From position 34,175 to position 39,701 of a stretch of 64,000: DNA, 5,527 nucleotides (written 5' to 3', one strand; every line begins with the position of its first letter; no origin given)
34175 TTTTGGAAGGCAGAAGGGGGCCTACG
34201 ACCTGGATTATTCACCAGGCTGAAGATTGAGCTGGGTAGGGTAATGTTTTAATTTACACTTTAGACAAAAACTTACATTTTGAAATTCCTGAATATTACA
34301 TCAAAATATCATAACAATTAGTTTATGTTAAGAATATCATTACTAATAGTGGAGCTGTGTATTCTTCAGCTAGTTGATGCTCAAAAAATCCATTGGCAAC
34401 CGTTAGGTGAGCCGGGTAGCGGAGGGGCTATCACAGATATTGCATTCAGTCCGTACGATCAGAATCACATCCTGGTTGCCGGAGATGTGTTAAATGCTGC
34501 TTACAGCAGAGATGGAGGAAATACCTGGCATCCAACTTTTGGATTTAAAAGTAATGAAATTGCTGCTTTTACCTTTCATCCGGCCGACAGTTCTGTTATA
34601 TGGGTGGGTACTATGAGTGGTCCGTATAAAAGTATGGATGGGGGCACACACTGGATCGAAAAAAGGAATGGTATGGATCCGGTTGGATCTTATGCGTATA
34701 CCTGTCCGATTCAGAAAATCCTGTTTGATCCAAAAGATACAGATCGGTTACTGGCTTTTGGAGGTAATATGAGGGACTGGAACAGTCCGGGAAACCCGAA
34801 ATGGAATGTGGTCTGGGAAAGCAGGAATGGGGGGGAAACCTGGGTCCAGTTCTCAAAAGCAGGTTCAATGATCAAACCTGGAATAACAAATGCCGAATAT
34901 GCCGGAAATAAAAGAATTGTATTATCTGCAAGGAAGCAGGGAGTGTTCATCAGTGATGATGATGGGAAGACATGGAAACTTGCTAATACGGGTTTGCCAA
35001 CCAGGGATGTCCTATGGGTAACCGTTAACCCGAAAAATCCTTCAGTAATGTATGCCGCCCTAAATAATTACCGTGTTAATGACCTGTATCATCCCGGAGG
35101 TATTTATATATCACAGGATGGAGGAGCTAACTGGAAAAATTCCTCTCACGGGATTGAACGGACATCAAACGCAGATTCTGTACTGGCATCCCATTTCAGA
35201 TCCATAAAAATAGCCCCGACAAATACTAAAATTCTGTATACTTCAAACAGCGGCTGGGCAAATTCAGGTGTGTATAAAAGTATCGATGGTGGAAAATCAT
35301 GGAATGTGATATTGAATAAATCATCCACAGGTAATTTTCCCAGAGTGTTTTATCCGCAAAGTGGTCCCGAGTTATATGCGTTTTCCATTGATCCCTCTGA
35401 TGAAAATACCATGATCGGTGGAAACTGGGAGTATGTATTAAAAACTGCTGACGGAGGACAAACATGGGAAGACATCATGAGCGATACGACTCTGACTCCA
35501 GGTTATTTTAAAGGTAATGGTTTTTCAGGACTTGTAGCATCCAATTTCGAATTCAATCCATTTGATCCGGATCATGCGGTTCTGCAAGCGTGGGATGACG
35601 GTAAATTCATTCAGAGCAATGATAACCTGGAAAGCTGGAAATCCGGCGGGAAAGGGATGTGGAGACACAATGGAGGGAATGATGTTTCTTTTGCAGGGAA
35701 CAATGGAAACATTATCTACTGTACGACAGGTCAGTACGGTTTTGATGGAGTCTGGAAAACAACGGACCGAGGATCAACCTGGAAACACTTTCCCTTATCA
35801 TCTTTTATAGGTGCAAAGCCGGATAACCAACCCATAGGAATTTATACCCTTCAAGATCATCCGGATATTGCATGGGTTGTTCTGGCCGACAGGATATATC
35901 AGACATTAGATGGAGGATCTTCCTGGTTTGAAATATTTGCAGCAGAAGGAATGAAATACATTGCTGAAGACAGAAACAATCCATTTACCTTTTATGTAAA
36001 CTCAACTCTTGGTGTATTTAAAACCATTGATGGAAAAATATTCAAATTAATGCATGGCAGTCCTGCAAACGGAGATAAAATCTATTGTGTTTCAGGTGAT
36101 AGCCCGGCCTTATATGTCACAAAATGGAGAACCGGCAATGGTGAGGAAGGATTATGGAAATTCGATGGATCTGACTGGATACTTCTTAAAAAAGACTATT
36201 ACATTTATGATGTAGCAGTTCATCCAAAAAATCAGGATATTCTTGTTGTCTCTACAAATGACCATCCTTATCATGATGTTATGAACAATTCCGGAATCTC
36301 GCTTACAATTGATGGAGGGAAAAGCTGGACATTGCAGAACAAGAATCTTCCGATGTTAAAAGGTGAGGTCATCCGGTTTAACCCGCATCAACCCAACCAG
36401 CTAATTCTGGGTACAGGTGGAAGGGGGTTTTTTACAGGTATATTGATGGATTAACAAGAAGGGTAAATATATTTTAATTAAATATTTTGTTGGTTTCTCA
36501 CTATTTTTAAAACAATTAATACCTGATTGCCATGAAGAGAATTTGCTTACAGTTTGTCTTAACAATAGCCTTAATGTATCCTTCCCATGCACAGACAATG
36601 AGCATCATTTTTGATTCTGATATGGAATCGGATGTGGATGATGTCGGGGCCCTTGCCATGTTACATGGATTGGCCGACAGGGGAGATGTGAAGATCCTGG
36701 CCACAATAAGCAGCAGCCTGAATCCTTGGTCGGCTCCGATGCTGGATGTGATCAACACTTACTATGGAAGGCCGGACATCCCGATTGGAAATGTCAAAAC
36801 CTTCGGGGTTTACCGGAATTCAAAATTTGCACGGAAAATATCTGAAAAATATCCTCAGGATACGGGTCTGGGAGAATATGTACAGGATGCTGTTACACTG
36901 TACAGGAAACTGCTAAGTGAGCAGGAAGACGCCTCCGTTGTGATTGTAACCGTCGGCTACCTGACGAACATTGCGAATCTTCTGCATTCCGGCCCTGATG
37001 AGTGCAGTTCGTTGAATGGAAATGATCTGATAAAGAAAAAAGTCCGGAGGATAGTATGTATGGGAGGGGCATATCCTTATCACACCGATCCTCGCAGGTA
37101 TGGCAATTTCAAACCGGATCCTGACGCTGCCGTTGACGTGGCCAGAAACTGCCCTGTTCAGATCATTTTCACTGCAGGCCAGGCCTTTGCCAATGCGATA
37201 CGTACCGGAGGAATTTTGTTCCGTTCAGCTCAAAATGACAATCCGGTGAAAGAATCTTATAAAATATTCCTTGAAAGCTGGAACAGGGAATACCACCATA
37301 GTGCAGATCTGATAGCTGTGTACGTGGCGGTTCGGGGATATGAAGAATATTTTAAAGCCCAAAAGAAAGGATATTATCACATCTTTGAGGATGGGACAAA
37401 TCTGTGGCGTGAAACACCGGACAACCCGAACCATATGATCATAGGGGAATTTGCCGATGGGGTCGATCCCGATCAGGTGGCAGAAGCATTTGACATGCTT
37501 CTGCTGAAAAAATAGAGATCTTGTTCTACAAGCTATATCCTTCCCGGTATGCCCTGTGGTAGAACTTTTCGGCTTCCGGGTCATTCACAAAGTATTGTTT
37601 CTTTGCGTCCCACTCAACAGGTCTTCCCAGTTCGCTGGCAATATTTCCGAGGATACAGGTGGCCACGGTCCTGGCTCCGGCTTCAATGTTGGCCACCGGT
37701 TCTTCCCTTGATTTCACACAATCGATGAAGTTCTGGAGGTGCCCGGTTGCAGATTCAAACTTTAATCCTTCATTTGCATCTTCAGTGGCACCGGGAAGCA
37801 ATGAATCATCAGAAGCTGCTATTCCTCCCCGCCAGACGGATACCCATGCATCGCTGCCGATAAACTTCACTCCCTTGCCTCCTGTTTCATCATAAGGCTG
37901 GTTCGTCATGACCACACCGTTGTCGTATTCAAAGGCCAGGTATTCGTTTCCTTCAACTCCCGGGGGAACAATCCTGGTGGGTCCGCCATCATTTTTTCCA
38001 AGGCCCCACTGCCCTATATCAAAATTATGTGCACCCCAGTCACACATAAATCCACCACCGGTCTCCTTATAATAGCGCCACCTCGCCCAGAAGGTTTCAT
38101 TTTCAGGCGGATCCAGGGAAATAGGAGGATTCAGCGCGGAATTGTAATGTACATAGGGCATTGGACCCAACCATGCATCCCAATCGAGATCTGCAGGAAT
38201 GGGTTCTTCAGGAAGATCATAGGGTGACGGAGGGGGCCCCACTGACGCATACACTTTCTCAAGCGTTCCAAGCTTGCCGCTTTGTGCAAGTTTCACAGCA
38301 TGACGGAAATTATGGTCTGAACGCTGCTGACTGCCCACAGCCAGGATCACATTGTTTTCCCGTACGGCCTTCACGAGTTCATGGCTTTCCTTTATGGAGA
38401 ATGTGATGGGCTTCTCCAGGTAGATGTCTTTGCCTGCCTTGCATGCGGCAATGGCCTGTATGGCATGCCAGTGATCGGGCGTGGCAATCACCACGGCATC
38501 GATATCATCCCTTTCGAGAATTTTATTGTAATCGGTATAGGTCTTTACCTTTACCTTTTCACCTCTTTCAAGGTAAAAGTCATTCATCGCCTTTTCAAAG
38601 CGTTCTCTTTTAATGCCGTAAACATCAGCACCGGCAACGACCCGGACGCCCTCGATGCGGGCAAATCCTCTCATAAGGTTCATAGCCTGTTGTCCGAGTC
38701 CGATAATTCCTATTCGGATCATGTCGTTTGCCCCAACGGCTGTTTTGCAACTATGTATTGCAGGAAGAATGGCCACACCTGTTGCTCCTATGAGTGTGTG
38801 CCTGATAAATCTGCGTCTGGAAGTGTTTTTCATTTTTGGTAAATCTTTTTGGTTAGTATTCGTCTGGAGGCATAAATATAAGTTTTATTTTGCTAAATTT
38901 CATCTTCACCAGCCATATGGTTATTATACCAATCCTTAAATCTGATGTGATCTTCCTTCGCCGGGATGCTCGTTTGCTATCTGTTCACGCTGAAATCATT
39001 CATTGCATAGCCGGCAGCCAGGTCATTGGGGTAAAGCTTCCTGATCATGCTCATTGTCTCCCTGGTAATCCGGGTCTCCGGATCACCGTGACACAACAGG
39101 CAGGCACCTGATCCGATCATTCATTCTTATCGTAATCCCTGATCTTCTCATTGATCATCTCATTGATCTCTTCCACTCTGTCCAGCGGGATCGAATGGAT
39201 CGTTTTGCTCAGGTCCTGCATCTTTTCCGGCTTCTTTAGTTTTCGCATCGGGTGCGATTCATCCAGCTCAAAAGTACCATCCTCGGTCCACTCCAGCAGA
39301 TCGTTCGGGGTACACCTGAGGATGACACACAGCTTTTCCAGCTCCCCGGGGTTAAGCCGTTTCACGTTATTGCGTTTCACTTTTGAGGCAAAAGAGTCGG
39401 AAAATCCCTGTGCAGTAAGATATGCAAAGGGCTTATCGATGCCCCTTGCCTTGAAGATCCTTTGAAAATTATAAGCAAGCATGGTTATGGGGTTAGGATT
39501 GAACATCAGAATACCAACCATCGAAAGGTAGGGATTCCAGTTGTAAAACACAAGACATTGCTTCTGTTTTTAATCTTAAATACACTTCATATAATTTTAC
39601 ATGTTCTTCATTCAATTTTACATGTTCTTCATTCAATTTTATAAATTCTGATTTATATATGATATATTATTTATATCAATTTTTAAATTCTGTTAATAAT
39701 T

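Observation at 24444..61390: Recurring 'F arm / tRNA-Met core / B arm' junctions cut 37 kb into recombinase-less units anchored at tRNA-Met(CAT)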

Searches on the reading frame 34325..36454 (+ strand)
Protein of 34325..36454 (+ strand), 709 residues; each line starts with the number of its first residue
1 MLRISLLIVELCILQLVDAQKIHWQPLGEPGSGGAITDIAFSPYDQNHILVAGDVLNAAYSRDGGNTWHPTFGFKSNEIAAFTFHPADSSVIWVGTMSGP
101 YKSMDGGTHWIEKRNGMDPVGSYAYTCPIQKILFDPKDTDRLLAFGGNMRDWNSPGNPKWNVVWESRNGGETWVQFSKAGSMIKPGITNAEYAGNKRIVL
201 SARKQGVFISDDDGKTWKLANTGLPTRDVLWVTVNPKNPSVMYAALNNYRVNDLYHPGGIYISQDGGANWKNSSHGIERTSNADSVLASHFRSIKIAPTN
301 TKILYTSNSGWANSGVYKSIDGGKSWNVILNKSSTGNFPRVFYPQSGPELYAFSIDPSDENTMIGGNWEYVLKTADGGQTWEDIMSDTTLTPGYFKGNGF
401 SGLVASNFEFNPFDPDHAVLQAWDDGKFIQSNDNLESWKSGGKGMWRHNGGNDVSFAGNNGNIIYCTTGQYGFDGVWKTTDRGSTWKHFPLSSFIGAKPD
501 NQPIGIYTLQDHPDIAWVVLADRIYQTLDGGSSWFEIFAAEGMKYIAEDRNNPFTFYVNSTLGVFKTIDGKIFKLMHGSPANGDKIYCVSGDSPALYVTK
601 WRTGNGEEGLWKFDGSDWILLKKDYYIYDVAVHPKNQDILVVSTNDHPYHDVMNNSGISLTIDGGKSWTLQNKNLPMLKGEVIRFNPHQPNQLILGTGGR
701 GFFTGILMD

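Call 20: search_protein_families(library=pfam, proteins=[window:34325-36454:+], max_evalue=0.001)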
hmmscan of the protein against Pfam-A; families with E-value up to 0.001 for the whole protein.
window:34325-36454:+ (709 aa): 3 families
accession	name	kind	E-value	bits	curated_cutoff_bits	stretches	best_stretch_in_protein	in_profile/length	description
PF15902.12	Sortilin-Vps10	-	4.8e-28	98.6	33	3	162-282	2-121/446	Sortilin, neurotensin receptor 3,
PF14870.12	PSII_BNR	-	1.5e-12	47.8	27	0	314-390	38-103/303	Photosynthesis system II assembly factor YCF48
PF02012.26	BNR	-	1.6e-10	39.8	27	0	208-219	1-12/12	BNR/Asp-box repeat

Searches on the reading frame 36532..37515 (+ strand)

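Call 20: search_protein_families(library=pfam, proteins=[window:36532-37515:+], max_evalue=0.001)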
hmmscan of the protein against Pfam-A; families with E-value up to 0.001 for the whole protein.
window:36532-37515:+ (327 aa): 1 family
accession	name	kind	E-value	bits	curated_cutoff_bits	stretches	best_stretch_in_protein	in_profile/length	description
PF01156.24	IU_nuc_hydro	-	9.5e-15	55.5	34.2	1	25-284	1-259/297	Inosine-uridine preferring nucleoside hydrolase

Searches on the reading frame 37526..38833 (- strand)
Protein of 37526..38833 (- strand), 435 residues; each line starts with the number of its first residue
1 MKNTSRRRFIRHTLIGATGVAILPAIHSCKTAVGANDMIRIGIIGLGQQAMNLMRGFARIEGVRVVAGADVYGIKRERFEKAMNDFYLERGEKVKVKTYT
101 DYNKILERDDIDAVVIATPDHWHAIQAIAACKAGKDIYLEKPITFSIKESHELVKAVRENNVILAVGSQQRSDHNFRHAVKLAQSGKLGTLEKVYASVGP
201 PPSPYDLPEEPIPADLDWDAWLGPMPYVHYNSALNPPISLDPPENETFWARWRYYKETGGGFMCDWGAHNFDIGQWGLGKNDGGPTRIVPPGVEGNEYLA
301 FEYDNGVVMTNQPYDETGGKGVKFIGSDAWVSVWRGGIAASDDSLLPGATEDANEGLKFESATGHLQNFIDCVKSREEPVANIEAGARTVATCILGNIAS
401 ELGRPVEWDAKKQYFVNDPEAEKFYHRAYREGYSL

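Call 20: search_protein_families(library=pfam, proteins=[window:37526-38833:-], max_evalue=0.001)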
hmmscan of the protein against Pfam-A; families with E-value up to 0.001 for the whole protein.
window:37526-38833:- (435 aa): 4 families
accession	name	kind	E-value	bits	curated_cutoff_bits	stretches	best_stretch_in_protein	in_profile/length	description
PF01408.29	GFO_IDH_MocA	-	3.9e-19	69.9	24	1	39-167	1-119/120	Oxidoreductase family, NAD-binding Rossmann fold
PF19051.5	GFO_IDH_MocA_C2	-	2.1e-17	63.9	23.3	1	206-434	42-253/254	Oxidoreductase family, C-terminal alpha/beta domain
PF22725.1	GFO_IDH_MocA_C3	-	1.9e-06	28.3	27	1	248-280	31-64/124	GFO/IDH/MocA C-terminal domain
PF02894.22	GFO_IDH_MocA_C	-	6.7e-06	26.5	22.9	1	247-407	28-217/218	Oxidoreductase family, C-terminal alpha/beta domain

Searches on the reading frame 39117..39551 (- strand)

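Call 21: search_protein_families(library=pfam, proteins=[window:39117-39551:-], max_evalue=0.001)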
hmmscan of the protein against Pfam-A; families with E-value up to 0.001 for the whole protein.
window:39117-39551:- (144 aa): 1 family
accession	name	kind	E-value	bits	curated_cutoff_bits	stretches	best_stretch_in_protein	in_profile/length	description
PF13443.12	HTH_26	-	8.6e-09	36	22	1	49-91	21-63/63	Cro/C1-type HTH DNA-binding domain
